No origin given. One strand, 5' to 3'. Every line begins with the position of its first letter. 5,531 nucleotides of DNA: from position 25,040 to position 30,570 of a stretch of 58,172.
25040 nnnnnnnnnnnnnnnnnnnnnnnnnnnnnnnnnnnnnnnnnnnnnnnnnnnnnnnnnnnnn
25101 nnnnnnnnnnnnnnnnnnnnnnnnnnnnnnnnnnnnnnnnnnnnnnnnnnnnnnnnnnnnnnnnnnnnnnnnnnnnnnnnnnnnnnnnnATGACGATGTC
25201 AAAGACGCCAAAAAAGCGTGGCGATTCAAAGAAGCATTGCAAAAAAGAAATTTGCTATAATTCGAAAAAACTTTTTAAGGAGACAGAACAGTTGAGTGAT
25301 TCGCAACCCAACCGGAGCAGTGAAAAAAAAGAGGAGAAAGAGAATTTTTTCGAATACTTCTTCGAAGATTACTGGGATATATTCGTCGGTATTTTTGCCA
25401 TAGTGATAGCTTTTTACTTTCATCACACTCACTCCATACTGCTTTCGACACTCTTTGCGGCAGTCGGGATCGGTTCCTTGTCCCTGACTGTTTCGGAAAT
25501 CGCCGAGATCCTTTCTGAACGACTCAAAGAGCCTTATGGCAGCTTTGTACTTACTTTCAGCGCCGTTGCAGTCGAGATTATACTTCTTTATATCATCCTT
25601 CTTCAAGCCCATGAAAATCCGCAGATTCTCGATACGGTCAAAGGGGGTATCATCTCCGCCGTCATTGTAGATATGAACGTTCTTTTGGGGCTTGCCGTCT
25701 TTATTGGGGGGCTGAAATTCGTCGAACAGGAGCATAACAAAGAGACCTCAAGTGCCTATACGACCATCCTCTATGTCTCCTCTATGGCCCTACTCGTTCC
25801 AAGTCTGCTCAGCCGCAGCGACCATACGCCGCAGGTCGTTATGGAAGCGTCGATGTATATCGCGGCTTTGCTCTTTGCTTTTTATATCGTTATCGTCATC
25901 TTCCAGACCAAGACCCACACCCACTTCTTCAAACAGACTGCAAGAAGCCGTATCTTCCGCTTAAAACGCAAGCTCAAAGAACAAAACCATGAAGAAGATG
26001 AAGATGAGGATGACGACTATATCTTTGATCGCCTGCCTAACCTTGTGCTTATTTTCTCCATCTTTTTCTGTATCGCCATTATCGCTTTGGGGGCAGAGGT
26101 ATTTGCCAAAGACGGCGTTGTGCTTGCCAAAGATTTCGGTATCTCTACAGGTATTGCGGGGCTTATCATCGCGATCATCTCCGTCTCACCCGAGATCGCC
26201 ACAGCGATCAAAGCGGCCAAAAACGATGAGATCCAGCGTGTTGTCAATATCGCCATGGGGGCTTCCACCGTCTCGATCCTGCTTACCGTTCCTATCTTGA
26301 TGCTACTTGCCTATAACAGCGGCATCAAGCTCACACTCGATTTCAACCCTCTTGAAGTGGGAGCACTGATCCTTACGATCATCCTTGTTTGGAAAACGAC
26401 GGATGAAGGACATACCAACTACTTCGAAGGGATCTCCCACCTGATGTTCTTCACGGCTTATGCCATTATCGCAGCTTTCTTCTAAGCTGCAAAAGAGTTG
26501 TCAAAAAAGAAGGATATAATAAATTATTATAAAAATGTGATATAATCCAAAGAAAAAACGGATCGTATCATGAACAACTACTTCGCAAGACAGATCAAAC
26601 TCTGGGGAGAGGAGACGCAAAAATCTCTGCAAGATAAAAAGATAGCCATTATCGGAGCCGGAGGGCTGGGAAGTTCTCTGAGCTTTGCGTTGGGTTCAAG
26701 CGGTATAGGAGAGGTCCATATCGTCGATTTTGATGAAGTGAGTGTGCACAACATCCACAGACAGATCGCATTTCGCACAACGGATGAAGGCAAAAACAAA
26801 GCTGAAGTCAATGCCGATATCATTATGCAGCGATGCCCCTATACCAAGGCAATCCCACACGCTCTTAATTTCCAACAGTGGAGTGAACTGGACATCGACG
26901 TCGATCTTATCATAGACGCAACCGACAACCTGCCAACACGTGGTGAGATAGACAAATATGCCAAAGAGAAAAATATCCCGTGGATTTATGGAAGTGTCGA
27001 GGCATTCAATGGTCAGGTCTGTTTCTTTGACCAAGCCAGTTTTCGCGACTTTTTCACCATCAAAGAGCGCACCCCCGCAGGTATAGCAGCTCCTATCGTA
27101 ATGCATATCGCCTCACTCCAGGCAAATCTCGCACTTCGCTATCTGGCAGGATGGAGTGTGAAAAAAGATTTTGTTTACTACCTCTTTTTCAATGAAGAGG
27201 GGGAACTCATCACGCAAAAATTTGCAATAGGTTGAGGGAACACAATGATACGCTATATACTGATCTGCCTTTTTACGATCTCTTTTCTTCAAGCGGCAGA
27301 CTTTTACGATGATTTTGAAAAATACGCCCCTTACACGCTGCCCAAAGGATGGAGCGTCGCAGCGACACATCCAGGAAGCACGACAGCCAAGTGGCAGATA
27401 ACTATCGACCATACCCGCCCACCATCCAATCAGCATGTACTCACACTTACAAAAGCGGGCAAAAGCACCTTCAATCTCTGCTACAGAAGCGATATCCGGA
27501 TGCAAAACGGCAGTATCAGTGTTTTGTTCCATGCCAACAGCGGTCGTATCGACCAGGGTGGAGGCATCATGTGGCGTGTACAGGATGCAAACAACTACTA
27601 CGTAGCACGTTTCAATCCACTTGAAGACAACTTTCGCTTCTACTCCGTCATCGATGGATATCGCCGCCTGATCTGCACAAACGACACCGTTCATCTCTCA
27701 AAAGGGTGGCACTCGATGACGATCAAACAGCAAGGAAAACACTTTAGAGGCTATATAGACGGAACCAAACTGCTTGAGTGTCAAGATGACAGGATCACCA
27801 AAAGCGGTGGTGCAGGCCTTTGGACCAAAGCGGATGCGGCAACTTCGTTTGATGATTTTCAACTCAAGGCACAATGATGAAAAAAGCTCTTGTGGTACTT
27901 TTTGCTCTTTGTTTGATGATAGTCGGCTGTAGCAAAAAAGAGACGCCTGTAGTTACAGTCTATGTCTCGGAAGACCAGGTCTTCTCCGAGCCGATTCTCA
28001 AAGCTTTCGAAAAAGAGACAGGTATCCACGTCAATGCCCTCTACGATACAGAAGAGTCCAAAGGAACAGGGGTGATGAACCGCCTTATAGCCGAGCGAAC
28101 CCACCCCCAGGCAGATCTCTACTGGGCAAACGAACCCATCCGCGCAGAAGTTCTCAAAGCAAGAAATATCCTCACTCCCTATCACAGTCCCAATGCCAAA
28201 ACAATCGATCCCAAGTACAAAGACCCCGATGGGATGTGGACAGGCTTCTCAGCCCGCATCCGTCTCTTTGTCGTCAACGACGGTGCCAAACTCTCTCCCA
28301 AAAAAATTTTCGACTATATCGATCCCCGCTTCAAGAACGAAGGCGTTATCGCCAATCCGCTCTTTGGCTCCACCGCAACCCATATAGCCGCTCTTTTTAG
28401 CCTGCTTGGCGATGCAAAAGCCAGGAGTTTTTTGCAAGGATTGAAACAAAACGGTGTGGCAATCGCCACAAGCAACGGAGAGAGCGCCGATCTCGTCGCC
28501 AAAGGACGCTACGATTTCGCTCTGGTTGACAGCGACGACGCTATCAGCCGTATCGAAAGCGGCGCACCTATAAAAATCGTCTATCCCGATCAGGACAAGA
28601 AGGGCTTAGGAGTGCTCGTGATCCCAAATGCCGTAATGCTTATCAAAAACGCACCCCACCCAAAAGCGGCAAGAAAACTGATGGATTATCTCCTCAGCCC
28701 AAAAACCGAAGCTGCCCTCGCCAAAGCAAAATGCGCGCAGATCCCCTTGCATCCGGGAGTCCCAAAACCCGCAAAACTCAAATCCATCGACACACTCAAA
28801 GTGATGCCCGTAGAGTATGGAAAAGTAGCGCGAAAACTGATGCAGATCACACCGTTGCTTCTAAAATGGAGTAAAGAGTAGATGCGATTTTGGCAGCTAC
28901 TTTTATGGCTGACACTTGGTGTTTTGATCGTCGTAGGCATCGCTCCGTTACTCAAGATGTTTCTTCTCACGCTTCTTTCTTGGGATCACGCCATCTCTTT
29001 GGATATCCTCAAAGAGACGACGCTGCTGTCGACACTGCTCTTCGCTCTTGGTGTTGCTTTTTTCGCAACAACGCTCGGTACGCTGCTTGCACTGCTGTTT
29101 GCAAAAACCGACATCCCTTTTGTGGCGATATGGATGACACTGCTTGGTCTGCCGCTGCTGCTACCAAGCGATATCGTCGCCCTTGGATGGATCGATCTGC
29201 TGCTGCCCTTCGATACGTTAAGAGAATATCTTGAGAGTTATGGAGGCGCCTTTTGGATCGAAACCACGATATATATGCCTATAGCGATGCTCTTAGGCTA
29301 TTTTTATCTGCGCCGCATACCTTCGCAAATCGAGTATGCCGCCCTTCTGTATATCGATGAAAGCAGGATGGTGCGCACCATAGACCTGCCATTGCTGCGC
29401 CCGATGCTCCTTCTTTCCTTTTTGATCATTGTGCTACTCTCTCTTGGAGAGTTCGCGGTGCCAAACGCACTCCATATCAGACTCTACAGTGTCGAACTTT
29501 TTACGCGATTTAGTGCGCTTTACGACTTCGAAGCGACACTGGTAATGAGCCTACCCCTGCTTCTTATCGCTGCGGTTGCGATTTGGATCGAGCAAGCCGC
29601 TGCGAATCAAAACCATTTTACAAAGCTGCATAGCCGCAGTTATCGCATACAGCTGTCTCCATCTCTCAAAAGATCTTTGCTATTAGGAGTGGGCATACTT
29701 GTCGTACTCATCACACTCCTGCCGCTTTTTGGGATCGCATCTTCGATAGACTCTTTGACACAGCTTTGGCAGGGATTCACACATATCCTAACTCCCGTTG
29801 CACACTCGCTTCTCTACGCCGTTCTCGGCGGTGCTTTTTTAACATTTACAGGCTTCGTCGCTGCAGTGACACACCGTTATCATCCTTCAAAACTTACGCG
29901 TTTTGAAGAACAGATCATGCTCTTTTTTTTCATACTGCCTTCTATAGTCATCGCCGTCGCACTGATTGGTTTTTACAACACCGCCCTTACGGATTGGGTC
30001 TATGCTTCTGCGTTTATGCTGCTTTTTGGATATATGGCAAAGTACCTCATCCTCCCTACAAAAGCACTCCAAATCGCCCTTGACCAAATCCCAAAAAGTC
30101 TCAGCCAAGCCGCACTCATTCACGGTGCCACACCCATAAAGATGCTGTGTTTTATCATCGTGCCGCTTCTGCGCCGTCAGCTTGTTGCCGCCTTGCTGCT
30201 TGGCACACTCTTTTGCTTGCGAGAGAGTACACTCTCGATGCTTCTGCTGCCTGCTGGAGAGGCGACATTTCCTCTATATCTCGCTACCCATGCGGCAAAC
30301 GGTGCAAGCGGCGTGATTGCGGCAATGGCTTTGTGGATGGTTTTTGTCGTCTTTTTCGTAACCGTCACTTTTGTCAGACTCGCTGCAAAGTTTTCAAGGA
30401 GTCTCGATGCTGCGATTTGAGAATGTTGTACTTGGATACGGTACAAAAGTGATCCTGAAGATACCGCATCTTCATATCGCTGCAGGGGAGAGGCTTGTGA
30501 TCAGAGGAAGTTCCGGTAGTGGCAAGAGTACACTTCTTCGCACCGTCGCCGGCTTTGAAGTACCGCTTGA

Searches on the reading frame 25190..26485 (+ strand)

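Call 64: search_protein_families(library=pfam, proteins=[window:25190-26485:+], max_evalue=0.00001)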
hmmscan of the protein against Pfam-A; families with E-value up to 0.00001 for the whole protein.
window:25190-26485:+ (431 aa): 1 family
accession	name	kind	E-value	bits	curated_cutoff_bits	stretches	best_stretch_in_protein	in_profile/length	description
PF01699.29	Na_Ca_ex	-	1.5e-27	96.8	24.9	2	288-428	3-149/151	Sodium/calcium exchanger protein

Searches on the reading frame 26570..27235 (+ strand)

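Call 64: search_protein_families(library=pfam, proteins=[window:26570-27235:+], max_evalue=0.00001)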
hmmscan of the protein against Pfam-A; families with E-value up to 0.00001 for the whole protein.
window:26570-27235:+ (221 aa): 1 family
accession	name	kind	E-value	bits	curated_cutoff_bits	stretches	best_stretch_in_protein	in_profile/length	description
PF00899.27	ThiF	-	5.6e-46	157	28.1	1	6-201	2-214/238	ThiF family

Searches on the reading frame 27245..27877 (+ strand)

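Call 64: search_protein_families(library=pfam, proteins=[window:27245-27877:+], max_evalue=0.00001)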
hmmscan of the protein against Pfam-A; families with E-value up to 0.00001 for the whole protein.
window:27245-27877:+ (210 aa): 1 family
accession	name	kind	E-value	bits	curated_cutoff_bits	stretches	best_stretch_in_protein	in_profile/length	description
PF21708.4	Glyco_hydro_59_C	-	4.6e-08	33.7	27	1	77-209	50-174/175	Galactocerebrosidase, C-terminal lectin domain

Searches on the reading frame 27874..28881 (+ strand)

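Call 64: search_protein_families(library=pfam, proteins=[window:27874-28881:+], max_evalue=0.00001)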
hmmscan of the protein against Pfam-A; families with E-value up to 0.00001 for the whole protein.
window:27874-28881:+ (335 aa): 4 families
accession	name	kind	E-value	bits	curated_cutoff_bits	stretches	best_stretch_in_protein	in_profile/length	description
PF13343.11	SBP_bac_6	-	5.9e-19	69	24.6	1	94-301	24-233/245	Bacterial extracellular solute-binding protein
PF13531.11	SBP_bac_11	-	1e-18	68.4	25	1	28-284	2-223/227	Bacterial extracellular solute-binding protein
PF13416.11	SBP_bac_8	-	4.9e-16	59.8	27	1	42-303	3-272/279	Bacterial extracellular solute-binding protein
PF01547.30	SBP_bac_1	-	2e-13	51.5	26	1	34-278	7-305/307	Bacterial extracellular solute-binding protein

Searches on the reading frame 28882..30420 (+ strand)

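Call 64: search_protein_families(library=pfam, proteins=[window:28882-30420:+], max_evalue=0.00001)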
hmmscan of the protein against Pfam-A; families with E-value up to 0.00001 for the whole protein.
window:28882-30420:+ (512 aa): 1 family
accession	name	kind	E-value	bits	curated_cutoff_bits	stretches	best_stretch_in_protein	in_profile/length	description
PF00528.27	BPD_transp_1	-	1.6e-07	31.6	26.4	1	322-498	3-176/184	Binding-protein-dependent transport system inner membrane component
